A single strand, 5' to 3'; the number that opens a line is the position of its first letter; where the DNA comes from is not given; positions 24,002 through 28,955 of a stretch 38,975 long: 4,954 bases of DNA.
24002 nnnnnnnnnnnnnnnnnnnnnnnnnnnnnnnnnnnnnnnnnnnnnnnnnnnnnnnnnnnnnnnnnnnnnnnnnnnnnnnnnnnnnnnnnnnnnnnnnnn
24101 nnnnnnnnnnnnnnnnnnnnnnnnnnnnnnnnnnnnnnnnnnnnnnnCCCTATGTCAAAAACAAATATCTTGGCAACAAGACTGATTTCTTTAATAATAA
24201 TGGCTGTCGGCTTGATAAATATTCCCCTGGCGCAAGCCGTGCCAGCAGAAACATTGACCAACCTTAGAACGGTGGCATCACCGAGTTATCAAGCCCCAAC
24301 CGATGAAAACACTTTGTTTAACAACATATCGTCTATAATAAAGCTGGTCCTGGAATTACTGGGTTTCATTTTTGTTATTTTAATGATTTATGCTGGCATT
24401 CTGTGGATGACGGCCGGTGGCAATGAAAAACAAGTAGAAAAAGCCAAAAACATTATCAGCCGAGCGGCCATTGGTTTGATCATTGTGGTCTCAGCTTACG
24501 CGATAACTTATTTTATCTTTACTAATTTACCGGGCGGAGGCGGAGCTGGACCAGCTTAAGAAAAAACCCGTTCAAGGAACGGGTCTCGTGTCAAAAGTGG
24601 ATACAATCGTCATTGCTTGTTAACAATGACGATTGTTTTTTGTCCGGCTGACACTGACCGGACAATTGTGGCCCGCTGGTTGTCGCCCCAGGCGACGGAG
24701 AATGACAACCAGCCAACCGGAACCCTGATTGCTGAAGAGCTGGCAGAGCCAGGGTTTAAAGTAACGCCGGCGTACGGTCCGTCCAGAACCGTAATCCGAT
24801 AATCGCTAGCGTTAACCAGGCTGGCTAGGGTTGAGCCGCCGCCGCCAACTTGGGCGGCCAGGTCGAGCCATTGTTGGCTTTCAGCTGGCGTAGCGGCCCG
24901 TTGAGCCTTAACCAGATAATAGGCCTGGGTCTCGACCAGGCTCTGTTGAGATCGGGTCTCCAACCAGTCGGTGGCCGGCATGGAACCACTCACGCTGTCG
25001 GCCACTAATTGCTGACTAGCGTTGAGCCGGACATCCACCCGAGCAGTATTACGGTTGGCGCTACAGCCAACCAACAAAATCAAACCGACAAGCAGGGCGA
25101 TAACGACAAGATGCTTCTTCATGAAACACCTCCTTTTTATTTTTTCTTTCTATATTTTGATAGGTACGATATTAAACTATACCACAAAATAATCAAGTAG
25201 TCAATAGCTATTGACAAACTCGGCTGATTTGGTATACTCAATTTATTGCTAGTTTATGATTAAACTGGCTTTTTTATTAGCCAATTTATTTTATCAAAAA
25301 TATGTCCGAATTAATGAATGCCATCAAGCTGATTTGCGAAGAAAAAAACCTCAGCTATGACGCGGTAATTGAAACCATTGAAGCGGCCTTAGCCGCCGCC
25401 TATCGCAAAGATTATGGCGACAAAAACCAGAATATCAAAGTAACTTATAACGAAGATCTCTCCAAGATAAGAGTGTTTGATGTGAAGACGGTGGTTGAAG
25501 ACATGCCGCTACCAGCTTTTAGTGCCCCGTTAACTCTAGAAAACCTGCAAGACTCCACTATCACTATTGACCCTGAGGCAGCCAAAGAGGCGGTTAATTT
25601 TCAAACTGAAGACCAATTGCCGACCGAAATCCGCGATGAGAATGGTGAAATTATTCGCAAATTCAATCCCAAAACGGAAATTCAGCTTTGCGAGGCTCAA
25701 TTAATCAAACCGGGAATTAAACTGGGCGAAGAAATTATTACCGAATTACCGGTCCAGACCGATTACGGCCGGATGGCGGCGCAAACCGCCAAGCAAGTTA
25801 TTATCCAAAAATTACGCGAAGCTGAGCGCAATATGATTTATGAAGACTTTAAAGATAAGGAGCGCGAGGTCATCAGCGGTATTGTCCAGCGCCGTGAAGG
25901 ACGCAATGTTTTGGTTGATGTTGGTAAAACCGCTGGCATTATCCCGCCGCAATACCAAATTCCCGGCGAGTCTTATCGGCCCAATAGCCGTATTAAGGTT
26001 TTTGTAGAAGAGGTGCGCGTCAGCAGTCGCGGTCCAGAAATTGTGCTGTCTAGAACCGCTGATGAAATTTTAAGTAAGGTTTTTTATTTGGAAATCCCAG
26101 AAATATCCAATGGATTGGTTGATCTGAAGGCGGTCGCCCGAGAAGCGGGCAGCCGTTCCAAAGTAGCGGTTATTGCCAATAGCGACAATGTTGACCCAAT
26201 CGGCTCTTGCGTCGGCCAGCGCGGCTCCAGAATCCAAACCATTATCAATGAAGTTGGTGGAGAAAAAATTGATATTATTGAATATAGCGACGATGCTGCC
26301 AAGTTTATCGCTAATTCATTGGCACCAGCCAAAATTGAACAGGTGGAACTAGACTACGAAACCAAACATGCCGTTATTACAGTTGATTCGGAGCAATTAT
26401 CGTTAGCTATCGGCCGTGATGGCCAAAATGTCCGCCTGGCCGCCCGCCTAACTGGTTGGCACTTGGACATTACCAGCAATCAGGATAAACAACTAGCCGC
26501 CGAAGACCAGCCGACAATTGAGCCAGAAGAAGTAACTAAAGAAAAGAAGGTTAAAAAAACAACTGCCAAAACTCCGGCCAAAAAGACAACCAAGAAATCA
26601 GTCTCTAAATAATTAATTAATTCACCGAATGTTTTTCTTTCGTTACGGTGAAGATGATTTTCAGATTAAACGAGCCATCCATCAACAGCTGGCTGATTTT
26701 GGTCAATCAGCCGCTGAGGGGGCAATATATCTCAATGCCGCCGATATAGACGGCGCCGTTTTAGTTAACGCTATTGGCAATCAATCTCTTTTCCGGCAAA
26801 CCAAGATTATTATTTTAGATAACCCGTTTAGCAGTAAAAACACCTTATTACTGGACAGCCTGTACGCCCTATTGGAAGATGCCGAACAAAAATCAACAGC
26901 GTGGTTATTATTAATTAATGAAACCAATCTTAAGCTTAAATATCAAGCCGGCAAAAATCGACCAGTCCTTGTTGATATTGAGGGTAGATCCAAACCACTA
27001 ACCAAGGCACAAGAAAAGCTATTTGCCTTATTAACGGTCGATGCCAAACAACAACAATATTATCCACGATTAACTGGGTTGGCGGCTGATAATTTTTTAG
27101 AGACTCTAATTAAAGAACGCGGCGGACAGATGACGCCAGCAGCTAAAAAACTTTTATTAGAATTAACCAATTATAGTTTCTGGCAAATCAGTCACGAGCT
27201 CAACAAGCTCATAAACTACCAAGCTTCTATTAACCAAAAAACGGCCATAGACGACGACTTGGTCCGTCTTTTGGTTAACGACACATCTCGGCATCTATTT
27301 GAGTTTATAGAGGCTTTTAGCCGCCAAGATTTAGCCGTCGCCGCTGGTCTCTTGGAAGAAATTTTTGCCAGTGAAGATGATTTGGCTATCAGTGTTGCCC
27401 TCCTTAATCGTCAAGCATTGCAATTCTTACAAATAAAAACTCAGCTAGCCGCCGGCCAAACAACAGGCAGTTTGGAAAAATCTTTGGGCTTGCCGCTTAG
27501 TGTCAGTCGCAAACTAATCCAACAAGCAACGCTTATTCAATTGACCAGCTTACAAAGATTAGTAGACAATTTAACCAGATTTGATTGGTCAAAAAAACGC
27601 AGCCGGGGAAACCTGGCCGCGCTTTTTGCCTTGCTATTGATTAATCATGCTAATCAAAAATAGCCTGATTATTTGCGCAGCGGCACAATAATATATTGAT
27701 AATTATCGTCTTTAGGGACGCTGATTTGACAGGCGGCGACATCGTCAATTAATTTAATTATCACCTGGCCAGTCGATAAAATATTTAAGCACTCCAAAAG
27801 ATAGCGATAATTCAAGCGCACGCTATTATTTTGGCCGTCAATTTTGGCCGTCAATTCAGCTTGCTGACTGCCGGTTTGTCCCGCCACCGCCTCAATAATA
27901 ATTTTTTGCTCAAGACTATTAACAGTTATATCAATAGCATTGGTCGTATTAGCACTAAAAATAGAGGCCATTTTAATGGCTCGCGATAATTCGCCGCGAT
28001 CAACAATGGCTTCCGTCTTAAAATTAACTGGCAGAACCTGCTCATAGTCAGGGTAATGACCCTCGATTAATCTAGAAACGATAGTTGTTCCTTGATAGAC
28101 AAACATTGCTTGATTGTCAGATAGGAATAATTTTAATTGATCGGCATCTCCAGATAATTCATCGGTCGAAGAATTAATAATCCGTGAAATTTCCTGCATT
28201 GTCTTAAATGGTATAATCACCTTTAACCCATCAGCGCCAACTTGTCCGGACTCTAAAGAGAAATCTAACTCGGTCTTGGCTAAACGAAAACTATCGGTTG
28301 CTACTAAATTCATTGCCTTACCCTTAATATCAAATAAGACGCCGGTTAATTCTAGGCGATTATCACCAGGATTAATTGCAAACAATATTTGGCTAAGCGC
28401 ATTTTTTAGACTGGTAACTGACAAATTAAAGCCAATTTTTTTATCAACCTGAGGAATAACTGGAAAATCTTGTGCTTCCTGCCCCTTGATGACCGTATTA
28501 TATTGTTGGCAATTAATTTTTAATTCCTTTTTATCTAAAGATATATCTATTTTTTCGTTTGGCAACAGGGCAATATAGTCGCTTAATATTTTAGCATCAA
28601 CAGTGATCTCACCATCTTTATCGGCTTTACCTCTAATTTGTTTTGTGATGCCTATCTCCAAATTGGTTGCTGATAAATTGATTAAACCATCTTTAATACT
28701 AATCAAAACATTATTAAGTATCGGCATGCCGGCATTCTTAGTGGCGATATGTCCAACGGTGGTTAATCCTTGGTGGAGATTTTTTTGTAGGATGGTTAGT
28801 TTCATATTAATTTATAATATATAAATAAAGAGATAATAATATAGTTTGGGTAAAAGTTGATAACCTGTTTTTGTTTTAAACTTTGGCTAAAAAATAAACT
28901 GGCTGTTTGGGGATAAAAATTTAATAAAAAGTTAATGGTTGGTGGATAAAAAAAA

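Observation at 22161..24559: Array of six tandem TrbC/VirB2-like pilin paralogs with no T4SS machinery nearby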

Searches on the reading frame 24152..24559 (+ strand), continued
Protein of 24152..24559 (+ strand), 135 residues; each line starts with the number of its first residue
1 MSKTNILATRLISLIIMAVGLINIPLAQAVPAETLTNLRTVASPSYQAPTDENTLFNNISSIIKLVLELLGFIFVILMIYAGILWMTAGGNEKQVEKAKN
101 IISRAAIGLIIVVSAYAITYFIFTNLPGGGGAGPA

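Call 52: fold_search(model_id=the predicted structure, library=pdb)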
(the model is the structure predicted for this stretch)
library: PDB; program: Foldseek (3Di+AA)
matches with E <= 10: 52; with E <= 0.001: 0
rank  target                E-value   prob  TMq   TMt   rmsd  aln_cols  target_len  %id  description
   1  9rxe_MODEL_1_A        3.5e+00  0.18  0.32  0.39   5.7        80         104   18  Solution structure of the HR1c domain of human PKN1 (released 2025-12-31)
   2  9oox_A                3.7e+00  0.44  0.43  0.58   3.7        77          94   14  Cryo-EM Structure of the Escherichia phage HK446 Rip1 in complex with the Enterobacteria phage T6 small terminase (released 2026-02-04)
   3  3zg1_A                3.9e+00  0.41  0.39  0.48   9.1        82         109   15  NI-BOUND FORM OF M123A MUTANT OF CUPRIAVIDUS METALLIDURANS CH34 CNRXS (released 2013-10-23)
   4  4mtx_D                4.2e+00  0.35  0.41  0.55   5.3        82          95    8  Structure of the ERS1 dimerization and histidine phosphotransfer domain from Arabidopsis thaliana (released 2014-10-01)
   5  6r1o                  4.5e+00  0.10  0.29  0.12   9.8       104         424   15  Crystal structure of E. coli seryl-tRNA synthetase complexed to a seryl sulfamoyl adenosine derivative (released 2020-01-22)
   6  2y3h_B                4.7e+00  0.35  0.40  0.48   9.0        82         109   15  E63Q mutant of Cupriavidus metallidurans CH34 CnrXs (released 2011-03-30)
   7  7udc_B                5.0e+00  0.14  0.37  0.26  13.5       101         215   12  cryo-EM structures of a synaptobrevin-Munc18-1-syntaxin-1 complex class1 (released 2022-04-06)
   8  4clv_A                5.0e+00  0.06  0.23  0.22  17.5       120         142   16  Crystal Structure of dodecylphosphocholine-solubilized NccX from Cupriavidus metallidurans 31A (released 2014-10-01)
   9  7qsm_A                5.4e+00  0.12  0.34  0.41  12.8       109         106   16  Bovine complex I in lipid nanodisc, Deactive-ligand (composite) (released 2022-05-25)
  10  3bk9_H                5.4e+00  0.10  0.31  0.19  11.7       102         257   15  H55A mutant of tryptophan 2,3-dioxygenase from Xanthomonas campestris (released 2008-09-30)
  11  3epv_C                5.7e+00  0.35  0.44  0.54   4.0        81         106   14  X-ray Structure of the Metal-sensor CnrX in both the Apo- and Copper-bound Forms (released 2008-11-25)
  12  2y3h_C                5.7e+00  0.28  0.35  0.42   3.7        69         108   17  E63Q mutant of Cupriavidus metallidurans CH34 CnrXs (released 2011-03-30)
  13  6xr2_A                6.1e+00  0.66  0.30  0.24   0.9        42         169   31  Computationally designed right-handed alpha/alpha homotrimeric toroid with 3 repeats per subunit (released 2021-07-14)
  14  2y3h_D                6.1e+00  0.33  0.34  0.42   3.5        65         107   18  E63Q mutant of Cupriavidus metallidurans CH34 CnrXs (released 2011-03-30)
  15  8dfu_0                6.1e+00  0.18  0.34  0.51   7.0        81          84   10  Cryo-EM structure of conjugation pili from Aeropyrum pernix (released 2023-03-22)
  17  8exh_A                6.1e+00  0.06  0.20  0.35   7.8        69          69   22  Agrobacterium tumefaciens Tpilus (released 2023-03-22)
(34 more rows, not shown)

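Call 78: search_protein_representatives(alignment_id=A2)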
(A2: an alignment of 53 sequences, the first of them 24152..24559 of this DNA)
Query: 53 sequences, 132 profile positions. Proteins with E-value up to 0.001 (for the whole library): 62332; up to 1e-10: 21461; up to 1e-30: 695. The best 150 are listed.
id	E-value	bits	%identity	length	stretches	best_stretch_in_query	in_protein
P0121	1.5e-68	245.3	-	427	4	3-119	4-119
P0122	1.3e-65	235.8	-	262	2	2-130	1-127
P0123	9.5e-63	226.5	-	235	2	52-128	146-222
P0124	4.6e-62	224.3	-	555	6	3-123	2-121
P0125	1.2e-61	223.0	-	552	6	51-125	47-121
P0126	1.2e-60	219.7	-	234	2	47-129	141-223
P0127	1.4e-60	219.5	-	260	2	3-129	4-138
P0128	5.2e-59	214.4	-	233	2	52-129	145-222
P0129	1.5e-57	209.7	-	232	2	12-130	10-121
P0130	2.5e-57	209.0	-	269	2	49-129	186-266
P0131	1.9e-56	206.2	-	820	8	50-124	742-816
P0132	2.1e-55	202.8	-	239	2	8-130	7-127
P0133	1.5e-53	196.7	-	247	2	50-129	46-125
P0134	2.7e-53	195.9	-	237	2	29-129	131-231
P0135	2.7e-52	192.7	-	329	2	31-130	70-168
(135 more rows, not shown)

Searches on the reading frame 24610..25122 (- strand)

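Call 3: search_protein_families(library=pfam, proteins=[window:24610-25122:-], max_evalue=1)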
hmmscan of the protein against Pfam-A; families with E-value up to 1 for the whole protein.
window:24610-25122:- (170 aa): 1 family
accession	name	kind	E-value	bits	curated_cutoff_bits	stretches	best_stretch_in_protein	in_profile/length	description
PF20101.4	DUF6491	-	0.07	13.6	27.5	1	5-67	3-67/138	Family of unknown function (DUF6491)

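Call 4: search_protein_families(library=ncbifam, proteins=[window:24610-25122:-], max_evalue=1)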
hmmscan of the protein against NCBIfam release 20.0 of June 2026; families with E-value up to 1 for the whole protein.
window:24610-25122:- (170 aa): 6 families
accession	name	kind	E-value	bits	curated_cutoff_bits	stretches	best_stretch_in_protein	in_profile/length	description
NF007814.1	PRK10523.1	equivalog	0.00088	18.7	243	1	1-53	1-53/233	envelope stress response activation lipoprotein NlpE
TIGR01533.1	lipo_e_P4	equivalog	0.062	12.5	216.05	1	2-81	2-77/273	5'-nucleotidase, lipoprotein e(P4) family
NF040598.1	Ala_zip_lipo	subfamily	0.075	13.6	43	1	3-67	1-59/90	Lpp/OprI family alanine-zipper lipoprotein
NF040528.1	SP_0198_lipo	equivalog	0.094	12.7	100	1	2-40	1-38/144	SP_0198 family lipoprotein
NF002893.0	PRK03378.1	equivalog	0.12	11.7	386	1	52-113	28-91/292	NAD(+) kinase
NF033216.1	lipo_YgdI_YgdR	subfamily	0.13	12.2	42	1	2-24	1-23/71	YgdI/YgdR family lipoprotein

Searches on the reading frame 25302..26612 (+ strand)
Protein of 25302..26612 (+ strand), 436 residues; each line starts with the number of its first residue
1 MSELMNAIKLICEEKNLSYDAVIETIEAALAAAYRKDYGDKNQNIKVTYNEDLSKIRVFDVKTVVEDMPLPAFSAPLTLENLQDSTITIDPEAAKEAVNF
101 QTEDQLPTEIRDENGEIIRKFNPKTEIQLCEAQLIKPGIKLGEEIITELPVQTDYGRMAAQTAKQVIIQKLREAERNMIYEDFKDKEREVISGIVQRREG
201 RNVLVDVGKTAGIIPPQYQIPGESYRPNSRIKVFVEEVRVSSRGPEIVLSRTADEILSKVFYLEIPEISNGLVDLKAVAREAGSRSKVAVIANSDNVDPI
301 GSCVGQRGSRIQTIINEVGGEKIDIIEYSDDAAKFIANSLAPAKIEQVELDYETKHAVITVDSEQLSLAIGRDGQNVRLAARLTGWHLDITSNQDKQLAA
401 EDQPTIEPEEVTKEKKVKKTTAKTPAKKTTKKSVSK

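Call 9: search_protein_families(library=pfam, proteins=[window:25302-26612:+], max_evalue=0.001)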
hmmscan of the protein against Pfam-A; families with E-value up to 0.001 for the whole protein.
window:25302-26612:+ (436 aa): 5 families
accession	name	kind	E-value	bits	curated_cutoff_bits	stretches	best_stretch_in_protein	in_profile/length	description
PF08529.16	NusA_N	-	7.1e-32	110.6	23.8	1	3-177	1-119/119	NusA N-terminal domain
PF13184.12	KH_5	-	7.8e-27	93.6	27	1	282-349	1-68/69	NusA-like KH domain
PF23095.1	KH_NusA_C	-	4.8e-06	26.9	34.2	1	357-398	1-42/59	Transcription termination/antitermination protein NusA, KH domain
PF07650.23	KH_2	-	0.00032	20.9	22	0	334-378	4-48/78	KH domain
PF00013.35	KH_1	-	0.00056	20.1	21.5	0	300-331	11-40/66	KH domain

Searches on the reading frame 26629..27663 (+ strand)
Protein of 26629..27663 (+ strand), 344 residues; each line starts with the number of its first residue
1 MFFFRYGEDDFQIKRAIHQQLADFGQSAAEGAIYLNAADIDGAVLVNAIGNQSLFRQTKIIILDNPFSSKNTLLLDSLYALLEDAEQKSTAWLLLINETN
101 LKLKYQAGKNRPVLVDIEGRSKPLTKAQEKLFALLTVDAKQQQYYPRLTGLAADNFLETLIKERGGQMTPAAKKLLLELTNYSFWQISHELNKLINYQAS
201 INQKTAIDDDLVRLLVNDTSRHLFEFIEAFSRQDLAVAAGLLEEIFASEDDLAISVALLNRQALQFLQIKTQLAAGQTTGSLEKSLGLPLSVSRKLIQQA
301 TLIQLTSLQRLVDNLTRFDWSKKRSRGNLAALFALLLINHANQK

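Call 9: search_protein_families(library=pfam, proteins=[window:26629-27663:+], max_evalue=0.001)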
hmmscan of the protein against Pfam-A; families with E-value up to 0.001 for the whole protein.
window:26629-27663:+ (344 aa): 2 families
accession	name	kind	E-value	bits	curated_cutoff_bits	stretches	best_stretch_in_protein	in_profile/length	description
PF21694.2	DNA_pol3_delta_C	-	1.6e-08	35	27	1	222-339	3-120/121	DNA polymerase III delta subunit, C-terminal domain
PF06144.19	DNA_pol3_delta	-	0.00059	20.3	21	0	6-97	4-98/124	DNA polymerase III, delta subunit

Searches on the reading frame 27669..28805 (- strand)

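Call 9: search_protein_families(library=pfam, proteins=[window:27669-28805:-], max_evalue=0.001)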
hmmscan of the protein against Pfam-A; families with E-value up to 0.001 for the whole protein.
window:27669-28805:- (378 aa): 3 families
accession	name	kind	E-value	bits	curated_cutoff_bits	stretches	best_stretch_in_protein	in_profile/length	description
PF02767.21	DNA_pol3_beta_2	-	1.3e-26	93.6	27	1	128-253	2-116/116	DNA polymerase III beta subunit, central domain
PF00712.24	DNA_pol3_beta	-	9.9e-22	77.8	24.4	1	1-118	1-120/120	DNA polymerase III beta subunit, N-terminal domain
PF02768.20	DNA_pol3_beta_3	-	1.9e-20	73.3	27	1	256-377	2-121/121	DNA polymerase III beta subunit, C-terminal domain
